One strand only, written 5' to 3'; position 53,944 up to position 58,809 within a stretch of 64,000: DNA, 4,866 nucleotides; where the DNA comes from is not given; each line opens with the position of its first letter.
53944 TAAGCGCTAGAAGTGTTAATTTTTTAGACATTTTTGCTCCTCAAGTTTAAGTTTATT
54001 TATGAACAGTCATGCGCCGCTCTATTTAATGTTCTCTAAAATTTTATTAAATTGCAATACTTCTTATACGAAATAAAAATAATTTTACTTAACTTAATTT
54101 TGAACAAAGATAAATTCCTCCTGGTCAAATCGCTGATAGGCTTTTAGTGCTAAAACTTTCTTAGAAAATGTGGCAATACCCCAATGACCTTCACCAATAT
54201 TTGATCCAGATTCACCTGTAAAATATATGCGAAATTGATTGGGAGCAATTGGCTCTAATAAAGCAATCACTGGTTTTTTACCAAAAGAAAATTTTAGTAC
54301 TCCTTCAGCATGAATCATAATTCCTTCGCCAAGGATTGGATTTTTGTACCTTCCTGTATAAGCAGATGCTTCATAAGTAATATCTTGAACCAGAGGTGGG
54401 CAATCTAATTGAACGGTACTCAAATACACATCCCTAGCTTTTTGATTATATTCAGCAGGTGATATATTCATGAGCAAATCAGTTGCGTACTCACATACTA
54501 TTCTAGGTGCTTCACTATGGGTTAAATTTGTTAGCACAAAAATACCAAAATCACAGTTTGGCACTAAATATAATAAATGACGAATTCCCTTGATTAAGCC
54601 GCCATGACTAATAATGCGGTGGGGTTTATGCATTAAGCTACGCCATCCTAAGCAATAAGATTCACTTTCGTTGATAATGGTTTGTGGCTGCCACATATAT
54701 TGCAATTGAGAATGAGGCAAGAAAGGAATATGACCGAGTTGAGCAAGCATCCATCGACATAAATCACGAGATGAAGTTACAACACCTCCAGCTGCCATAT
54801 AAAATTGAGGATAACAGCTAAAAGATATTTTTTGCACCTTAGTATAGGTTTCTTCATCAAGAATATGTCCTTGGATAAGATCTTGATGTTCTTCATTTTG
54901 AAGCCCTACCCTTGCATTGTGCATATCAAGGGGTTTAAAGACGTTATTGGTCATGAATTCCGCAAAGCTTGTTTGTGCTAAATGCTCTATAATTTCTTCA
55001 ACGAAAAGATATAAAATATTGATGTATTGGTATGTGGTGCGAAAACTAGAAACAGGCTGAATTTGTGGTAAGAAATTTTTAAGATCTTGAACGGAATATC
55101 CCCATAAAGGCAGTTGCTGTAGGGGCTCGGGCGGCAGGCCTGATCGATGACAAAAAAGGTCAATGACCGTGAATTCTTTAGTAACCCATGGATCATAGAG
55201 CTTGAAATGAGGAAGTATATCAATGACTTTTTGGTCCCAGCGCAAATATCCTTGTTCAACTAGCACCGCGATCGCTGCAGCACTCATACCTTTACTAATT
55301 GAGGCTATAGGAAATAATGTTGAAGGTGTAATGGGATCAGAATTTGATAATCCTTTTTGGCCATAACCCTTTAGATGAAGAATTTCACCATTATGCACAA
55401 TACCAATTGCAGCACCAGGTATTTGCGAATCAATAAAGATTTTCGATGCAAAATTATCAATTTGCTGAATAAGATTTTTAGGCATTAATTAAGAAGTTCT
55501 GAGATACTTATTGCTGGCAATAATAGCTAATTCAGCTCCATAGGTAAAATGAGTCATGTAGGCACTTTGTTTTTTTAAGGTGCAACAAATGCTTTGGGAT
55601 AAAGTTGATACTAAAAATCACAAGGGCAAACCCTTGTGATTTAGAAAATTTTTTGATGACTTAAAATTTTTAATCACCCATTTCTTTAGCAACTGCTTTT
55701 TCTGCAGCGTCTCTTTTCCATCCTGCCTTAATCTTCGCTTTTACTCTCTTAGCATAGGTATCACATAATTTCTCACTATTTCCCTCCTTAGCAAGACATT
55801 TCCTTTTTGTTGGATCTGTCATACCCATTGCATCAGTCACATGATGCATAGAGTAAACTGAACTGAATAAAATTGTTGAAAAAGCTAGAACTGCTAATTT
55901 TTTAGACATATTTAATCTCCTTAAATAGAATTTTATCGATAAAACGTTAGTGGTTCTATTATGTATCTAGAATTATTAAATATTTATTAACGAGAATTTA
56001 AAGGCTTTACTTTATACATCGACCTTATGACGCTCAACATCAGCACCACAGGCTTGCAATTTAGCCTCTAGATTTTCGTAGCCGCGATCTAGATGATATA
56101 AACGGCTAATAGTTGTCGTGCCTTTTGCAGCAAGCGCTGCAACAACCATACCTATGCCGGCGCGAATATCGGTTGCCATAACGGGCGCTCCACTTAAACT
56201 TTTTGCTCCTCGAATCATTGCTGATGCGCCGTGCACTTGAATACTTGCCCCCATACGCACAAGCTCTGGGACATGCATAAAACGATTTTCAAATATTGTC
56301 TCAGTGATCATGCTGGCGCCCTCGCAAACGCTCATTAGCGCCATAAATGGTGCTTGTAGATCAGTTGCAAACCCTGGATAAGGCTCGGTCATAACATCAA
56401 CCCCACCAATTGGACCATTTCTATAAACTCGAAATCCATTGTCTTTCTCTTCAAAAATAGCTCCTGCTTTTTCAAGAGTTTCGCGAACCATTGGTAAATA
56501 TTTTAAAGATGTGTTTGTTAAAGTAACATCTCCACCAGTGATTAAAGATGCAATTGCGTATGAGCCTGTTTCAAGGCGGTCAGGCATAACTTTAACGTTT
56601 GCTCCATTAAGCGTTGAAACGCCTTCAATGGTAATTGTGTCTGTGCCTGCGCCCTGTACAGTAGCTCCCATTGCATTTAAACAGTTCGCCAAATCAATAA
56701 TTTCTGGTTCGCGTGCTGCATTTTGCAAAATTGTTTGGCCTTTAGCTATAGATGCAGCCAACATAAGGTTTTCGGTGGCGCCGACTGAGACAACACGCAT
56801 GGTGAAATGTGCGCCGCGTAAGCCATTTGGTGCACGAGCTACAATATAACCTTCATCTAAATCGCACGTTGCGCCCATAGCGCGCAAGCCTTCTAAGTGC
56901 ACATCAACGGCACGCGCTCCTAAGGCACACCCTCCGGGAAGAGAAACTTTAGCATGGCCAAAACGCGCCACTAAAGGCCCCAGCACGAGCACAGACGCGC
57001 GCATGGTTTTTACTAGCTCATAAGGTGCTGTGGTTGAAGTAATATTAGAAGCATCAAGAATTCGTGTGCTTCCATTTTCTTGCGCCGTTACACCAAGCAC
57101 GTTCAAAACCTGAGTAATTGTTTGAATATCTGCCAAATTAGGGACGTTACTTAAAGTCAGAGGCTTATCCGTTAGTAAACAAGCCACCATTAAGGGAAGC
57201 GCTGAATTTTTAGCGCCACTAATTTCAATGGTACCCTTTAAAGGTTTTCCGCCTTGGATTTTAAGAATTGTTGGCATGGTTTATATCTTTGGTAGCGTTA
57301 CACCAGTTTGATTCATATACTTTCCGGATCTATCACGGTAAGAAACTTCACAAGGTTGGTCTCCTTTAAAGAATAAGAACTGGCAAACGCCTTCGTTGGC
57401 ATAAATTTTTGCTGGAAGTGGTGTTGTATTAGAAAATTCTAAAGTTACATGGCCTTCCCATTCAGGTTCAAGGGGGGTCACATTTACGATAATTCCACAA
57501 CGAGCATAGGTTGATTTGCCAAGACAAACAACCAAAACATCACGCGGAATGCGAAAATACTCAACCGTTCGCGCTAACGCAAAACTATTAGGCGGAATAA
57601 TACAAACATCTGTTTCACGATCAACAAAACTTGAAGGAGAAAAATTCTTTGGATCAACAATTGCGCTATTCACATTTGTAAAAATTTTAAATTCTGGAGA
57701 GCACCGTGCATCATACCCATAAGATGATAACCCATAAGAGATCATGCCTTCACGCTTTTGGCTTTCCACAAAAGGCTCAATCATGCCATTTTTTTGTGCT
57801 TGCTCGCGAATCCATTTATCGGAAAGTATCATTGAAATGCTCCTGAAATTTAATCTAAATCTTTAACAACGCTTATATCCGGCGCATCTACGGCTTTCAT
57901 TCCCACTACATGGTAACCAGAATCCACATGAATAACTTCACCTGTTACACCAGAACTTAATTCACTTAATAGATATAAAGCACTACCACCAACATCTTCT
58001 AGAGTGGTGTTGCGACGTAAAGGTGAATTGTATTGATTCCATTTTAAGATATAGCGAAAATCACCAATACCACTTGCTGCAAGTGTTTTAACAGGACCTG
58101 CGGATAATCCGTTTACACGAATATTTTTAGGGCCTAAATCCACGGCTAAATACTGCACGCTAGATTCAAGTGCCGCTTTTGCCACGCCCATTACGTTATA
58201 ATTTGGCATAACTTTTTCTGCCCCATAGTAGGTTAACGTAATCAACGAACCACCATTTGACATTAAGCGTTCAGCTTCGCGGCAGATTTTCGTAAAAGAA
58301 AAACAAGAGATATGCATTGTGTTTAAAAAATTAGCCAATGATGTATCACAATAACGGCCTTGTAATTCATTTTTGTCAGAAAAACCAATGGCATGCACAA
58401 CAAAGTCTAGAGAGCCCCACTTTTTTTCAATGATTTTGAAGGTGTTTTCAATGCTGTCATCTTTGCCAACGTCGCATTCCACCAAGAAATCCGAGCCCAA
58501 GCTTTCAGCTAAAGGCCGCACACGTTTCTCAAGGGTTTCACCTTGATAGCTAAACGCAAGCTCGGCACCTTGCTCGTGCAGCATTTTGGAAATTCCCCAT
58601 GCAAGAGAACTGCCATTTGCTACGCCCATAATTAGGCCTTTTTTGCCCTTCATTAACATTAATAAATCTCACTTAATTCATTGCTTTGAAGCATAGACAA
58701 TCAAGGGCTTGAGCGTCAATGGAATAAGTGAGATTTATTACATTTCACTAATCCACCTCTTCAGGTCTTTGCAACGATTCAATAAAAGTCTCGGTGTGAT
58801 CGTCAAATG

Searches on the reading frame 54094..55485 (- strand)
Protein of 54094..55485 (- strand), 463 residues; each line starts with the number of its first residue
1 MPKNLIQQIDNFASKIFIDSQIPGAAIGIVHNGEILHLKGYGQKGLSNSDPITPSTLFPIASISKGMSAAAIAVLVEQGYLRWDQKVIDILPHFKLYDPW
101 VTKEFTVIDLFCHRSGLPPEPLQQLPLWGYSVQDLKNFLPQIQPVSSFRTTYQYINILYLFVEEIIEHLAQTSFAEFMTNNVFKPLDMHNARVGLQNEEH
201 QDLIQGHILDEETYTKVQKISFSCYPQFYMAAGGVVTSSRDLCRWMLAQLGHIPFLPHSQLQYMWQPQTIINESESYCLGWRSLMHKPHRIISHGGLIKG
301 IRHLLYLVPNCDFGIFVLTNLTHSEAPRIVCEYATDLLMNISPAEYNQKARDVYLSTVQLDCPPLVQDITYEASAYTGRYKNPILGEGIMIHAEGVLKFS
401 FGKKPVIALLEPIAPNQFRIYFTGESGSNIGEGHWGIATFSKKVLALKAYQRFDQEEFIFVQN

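Call 8: search_protein_families(library=pfam, proteins=[window:54094-55485:-], max_evalue=0.01)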
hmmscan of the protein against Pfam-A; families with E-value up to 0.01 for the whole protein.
window:54094-55485:- (463 aa): 1 family
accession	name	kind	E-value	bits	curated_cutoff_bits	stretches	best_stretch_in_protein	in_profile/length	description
PF00144.29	Beta-lactamase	-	9.3e-51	173.4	27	1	19-335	11-324/329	Beta-lactamase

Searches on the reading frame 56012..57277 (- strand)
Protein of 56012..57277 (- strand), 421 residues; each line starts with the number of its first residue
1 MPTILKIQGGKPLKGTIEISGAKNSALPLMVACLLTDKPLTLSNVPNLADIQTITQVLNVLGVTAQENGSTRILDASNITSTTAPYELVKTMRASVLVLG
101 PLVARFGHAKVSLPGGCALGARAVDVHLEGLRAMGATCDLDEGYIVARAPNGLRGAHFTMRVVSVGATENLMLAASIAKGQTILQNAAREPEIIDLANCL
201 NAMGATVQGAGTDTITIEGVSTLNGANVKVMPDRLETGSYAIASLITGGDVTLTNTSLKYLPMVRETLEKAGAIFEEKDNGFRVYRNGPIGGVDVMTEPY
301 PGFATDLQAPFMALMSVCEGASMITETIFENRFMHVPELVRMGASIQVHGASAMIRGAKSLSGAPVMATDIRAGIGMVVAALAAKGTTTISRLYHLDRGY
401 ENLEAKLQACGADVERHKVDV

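Call 8: search_protein_families(library=pfam, proteins=[window:56012-57277:-], max_evalue=0.01)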
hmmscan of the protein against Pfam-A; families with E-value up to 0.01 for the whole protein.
window:56012-57277:- (421 aa): 1 family
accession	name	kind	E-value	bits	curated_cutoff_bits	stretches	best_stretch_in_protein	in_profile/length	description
PF00275.25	EPSP_synthase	-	3.9e-104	349.1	22.8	1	7-407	1-417/417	EPSP synthase (3-phosphoshikimate 1-carboxyvinyltransferase)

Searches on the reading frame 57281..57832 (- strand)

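Call 8: search_protein_families(library=pfam, proteins=[window:57281-57832:-], max_evalue=0.01)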
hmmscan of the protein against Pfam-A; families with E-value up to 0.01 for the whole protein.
window:57281-57832:- (183 aa): 1 family
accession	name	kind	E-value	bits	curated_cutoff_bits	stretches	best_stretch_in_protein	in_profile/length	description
PF22769.1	DCD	-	5.8e-35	121.1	27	1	2-156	1-152/153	dCTP deaminase-like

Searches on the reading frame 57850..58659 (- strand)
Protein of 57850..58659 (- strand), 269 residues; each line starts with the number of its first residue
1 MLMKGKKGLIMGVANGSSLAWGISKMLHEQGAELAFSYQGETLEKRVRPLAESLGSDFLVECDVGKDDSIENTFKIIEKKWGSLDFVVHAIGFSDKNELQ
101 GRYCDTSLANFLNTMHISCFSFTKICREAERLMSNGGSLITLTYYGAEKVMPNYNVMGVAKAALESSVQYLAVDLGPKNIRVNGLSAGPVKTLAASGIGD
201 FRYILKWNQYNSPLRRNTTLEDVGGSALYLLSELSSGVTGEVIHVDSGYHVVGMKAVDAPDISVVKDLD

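Call 8: search_protein_families(library=pfam, proteins=[window:57850-58659:-], max_evalue=0.01)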
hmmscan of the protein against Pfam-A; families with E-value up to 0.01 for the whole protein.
window:57850-58659:- (269 aa): 3 families
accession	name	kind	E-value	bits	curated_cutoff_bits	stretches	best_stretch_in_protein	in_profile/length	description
PF13561.12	adh_short_C2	-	3.8e-89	298.8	27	1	12-250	1-236/236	Enoyl-(Acyl carrier protein) reductase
PF00106.31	adh_short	-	2.1e-20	73.5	26.6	1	11-194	6-186/195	short chain dehydrogenase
PF23441.1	SDR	-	4.3e-06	26.8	27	1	60-250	66-256/258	SDR-like rossmann domain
